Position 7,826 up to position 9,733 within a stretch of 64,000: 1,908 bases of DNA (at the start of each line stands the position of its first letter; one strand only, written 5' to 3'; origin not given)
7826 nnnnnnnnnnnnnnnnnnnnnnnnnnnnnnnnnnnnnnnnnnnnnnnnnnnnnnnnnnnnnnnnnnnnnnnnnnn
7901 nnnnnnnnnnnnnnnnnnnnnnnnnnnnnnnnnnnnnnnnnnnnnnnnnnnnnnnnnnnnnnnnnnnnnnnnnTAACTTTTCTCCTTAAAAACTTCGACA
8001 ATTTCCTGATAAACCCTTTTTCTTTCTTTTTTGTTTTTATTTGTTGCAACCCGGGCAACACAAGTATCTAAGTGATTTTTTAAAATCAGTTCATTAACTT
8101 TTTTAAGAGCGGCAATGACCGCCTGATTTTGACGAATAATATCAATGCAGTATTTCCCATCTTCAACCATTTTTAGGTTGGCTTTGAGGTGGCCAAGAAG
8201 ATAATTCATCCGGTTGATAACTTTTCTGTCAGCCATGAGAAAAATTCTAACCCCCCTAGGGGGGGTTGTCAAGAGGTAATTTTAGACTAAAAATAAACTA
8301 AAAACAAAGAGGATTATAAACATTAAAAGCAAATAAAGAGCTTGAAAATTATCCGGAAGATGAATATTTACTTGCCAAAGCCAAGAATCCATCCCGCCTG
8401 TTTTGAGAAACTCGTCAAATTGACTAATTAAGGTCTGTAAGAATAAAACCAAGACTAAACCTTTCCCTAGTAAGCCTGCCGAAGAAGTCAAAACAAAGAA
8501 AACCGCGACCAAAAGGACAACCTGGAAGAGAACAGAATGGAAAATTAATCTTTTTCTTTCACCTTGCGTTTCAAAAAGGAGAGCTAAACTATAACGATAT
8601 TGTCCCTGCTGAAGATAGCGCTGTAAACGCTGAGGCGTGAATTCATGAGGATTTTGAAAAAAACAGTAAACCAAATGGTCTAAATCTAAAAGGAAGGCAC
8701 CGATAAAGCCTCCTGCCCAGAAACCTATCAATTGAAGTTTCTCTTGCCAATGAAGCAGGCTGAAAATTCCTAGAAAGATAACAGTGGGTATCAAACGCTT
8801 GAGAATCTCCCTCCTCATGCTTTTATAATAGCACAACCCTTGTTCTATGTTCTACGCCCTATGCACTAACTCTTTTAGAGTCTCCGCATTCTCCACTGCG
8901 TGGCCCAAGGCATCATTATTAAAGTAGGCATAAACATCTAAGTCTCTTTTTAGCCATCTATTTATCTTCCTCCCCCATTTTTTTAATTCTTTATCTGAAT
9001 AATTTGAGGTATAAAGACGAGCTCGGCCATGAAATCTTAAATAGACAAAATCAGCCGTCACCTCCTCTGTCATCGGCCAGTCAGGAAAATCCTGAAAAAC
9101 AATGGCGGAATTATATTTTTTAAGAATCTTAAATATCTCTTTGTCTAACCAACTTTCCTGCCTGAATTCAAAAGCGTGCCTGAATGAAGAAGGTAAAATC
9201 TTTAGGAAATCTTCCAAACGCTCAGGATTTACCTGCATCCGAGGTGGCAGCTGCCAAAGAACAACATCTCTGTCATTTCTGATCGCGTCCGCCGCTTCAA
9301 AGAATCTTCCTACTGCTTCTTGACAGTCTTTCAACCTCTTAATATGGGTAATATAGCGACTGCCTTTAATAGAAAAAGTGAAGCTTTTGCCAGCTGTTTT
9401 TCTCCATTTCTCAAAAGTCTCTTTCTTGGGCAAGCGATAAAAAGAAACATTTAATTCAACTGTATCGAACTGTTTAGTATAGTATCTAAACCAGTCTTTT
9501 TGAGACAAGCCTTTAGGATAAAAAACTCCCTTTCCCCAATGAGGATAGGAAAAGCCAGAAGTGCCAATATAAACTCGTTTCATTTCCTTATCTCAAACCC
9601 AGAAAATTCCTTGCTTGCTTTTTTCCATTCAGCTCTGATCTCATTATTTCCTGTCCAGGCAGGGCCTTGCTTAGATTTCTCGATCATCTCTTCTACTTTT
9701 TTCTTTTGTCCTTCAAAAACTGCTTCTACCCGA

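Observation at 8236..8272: Perfect C7-TA-G6 palindrome filling the 17-bp spacer of the csoR promoter: a candidate CsoR operator on a leaderless transcript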

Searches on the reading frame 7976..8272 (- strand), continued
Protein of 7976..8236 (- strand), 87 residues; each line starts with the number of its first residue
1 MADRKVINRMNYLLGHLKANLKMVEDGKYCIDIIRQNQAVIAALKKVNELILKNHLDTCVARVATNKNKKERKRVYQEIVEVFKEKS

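Call 40: search_protein_families(library=pfam, proteins=[L005:6266-6904:+, L005:6901-7911:+, L010:4663-6096:-], max_evalue=0.01)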
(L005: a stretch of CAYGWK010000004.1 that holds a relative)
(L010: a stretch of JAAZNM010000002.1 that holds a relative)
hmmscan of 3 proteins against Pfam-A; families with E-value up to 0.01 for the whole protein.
L005:6266-6904:+ (212 aa): 0 families

L005:6901-7911:+ (336 aa): 1 family
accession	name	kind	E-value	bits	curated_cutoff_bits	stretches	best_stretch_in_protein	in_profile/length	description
PF03773.19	ArsP_1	-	2.9e-36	125.6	32.3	1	50-332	7-293/294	Predicted permease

L010:4663-6096:- (477 aa): 1 family
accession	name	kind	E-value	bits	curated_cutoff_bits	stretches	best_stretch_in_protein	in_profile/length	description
PF13231.12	PMT_2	-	5.4e-05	23.9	26.1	1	127-273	4-151/160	Dolichyl-phosphate-mannose-protein mannosyltransferase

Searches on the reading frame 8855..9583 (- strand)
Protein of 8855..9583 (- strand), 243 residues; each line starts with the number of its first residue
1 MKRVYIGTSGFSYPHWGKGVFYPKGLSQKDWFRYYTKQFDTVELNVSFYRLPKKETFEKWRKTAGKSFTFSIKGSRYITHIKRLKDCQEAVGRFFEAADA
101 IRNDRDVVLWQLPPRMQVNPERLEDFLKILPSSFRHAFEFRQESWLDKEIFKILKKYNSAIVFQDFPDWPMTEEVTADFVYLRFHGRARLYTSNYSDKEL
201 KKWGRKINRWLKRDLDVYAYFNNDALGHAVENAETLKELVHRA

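Call 5: search_protein_families(library=pfam, proteins=[window:8855-9583:-], max_evalue=0.01)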
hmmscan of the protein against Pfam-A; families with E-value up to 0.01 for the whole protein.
window:8855-9583:- (243 aa): 1 family
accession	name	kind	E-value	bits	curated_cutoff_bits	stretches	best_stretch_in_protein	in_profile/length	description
PF01904.24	DUF72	-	1.8e-71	241.1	25.3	1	22-239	1-217/217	Protein of unknown function DUF72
